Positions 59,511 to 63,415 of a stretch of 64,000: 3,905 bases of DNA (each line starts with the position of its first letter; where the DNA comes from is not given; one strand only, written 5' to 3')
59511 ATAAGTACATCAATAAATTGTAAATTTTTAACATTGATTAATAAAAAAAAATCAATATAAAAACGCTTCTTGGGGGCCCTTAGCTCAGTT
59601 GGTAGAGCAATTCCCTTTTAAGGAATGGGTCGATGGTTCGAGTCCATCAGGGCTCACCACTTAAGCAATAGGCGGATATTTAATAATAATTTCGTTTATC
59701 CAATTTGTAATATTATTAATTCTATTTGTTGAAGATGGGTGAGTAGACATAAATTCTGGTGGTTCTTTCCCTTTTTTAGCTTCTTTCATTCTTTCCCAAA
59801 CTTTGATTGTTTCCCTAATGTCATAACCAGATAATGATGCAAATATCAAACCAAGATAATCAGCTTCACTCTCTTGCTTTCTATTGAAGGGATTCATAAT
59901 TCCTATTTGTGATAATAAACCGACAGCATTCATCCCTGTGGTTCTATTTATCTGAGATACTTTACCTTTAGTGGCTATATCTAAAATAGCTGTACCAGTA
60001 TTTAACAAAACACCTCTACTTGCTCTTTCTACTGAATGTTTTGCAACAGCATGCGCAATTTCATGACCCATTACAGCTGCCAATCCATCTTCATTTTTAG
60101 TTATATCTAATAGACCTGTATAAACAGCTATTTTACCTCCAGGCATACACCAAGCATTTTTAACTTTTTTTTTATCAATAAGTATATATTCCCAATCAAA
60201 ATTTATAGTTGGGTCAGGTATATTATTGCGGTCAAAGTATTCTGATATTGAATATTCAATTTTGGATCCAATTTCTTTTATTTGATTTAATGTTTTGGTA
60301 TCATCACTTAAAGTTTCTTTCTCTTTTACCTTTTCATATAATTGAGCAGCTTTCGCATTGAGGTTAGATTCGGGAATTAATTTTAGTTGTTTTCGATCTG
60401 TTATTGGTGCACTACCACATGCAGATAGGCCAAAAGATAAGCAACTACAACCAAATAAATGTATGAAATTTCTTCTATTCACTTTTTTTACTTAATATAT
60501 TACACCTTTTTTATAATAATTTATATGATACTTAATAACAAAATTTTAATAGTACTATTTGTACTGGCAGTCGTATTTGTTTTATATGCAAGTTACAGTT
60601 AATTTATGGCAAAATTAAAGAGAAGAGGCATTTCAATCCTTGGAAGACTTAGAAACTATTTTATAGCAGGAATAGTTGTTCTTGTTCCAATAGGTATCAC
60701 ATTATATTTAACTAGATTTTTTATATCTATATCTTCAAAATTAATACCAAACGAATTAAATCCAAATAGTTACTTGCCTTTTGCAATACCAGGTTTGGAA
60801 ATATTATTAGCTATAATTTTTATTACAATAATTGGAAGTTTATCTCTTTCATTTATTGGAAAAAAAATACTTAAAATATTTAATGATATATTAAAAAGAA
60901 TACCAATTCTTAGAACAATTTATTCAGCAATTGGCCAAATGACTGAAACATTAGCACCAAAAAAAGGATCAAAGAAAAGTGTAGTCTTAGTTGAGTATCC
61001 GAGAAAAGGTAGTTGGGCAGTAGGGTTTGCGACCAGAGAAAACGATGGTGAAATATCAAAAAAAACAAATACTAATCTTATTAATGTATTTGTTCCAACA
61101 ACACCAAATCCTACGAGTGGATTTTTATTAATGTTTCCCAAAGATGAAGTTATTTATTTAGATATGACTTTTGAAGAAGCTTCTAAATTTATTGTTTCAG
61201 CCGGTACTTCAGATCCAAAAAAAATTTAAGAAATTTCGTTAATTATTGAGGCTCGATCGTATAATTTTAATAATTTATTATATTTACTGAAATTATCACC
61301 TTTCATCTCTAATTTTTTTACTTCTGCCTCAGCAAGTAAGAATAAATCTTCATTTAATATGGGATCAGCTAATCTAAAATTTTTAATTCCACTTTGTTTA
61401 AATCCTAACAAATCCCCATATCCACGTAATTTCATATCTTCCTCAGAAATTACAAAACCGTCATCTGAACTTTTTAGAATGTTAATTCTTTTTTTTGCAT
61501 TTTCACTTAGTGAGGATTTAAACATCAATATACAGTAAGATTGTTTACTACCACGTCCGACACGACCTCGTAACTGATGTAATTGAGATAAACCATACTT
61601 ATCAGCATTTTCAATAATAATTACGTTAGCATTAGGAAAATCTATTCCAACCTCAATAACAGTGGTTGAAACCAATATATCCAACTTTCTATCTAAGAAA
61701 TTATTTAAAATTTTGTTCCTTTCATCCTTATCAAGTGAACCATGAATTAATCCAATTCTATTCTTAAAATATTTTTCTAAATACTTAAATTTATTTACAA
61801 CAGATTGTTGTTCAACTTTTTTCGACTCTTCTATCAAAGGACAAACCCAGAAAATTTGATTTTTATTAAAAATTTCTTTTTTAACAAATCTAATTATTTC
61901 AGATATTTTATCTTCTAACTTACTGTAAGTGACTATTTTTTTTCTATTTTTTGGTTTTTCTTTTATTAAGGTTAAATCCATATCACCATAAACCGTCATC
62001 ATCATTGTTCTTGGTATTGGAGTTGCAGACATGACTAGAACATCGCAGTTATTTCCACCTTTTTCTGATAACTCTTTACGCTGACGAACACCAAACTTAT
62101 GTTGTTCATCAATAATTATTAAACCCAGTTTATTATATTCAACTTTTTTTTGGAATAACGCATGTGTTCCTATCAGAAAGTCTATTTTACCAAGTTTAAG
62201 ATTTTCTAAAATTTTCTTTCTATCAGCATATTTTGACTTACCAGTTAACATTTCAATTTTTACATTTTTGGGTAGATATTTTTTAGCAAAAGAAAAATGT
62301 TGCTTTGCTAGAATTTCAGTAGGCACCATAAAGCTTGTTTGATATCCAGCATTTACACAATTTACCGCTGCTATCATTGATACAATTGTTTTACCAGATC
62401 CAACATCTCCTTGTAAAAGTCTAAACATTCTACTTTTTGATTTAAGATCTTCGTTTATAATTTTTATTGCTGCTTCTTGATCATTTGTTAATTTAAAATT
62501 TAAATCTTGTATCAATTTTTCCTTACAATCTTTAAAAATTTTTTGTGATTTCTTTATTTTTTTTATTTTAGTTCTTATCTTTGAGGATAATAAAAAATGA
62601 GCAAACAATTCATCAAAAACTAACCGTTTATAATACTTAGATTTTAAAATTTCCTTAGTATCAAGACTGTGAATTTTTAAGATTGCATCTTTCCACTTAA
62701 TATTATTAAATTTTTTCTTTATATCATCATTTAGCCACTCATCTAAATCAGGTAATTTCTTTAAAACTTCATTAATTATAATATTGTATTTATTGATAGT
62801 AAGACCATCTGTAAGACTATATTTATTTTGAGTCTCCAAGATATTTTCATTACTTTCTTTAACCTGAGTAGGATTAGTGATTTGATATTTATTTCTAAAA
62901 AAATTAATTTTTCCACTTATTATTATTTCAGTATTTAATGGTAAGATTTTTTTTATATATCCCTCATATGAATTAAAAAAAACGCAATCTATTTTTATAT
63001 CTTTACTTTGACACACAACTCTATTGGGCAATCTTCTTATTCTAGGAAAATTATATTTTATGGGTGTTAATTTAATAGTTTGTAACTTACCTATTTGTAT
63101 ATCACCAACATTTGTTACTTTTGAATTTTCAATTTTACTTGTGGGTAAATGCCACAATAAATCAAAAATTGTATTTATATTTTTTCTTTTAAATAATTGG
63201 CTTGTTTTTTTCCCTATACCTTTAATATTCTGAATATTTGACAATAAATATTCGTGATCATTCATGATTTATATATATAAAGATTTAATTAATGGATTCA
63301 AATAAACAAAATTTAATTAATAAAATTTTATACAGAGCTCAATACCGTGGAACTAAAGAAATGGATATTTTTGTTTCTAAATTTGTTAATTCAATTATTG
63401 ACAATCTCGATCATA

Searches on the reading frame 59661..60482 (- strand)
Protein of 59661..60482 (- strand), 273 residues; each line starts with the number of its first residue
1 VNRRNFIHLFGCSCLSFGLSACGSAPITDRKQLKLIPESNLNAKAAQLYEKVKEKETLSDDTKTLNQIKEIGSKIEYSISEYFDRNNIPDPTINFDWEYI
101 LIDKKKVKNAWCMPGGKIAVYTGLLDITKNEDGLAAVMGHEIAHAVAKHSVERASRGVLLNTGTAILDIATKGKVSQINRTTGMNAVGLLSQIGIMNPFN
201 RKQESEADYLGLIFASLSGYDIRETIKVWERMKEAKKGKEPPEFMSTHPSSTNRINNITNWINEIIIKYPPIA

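Call 22: search_protein_families(library=pfam, proteins=[window:59661-60482:-], max_evalue=0.0001)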
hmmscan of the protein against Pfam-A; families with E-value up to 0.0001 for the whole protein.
window:59661-60482:- (273 aa): 1 family
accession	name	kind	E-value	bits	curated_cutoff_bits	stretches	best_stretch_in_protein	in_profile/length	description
PF01435.24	Peptidase_M48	-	4.3e-38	131.5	20.3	1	75-261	7-185/186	Peptidase family M48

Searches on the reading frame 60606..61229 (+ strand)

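Call 22: search_protein_families(library=pfam, proteins=[window:60606-61229:+], max_evalue=0.0001)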
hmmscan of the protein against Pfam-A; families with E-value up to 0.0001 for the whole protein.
window:60606-61229:+ (207 aa): 1 family
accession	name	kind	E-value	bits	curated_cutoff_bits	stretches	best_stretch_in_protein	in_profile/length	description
PF04367.18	DUF502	-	1.3e-33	115.5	23.8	1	67-171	1-107/107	Protein of unknown function (DUF502)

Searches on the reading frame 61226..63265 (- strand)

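Call 22: search_protein_families(library=pfam, proteins=[window:61226-63265:-], max_evalue=0.0001)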
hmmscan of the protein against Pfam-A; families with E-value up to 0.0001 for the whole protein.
window:61226-63265:- (679 aa): 6 families
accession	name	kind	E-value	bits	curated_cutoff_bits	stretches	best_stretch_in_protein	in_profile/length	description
PF00270.35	DEAD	-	2.9e-26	92.6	26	1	260-421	1-164/167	DEAD/DEAH box helicase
PF00271.37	Helicase_C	-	5e-26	91.6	23.5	1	459-571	8-108/110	Helicase conserved C-terminal domain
PF04851.21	ResIII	-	4.8e-14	53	22.5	1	257-416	2-162/164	Type III restriction enzyme, res subunit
PF17191.10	RecG_wedge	-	2e-08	34.5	23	1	11-168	2-159/162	RecG wedge domain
PF19833.4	RecG_dom3_C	-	7.9e-07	29.5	26.8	1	601-651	2-53/87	ATP-dependent DNA helicase RecG, domain 3, C-terminal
PF22590.2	Cas3-like_C_2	-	8.8e-06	26.4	27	1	470-572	4-104/106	CRISPR-associated nuclease/helicase Cas3, C-terminal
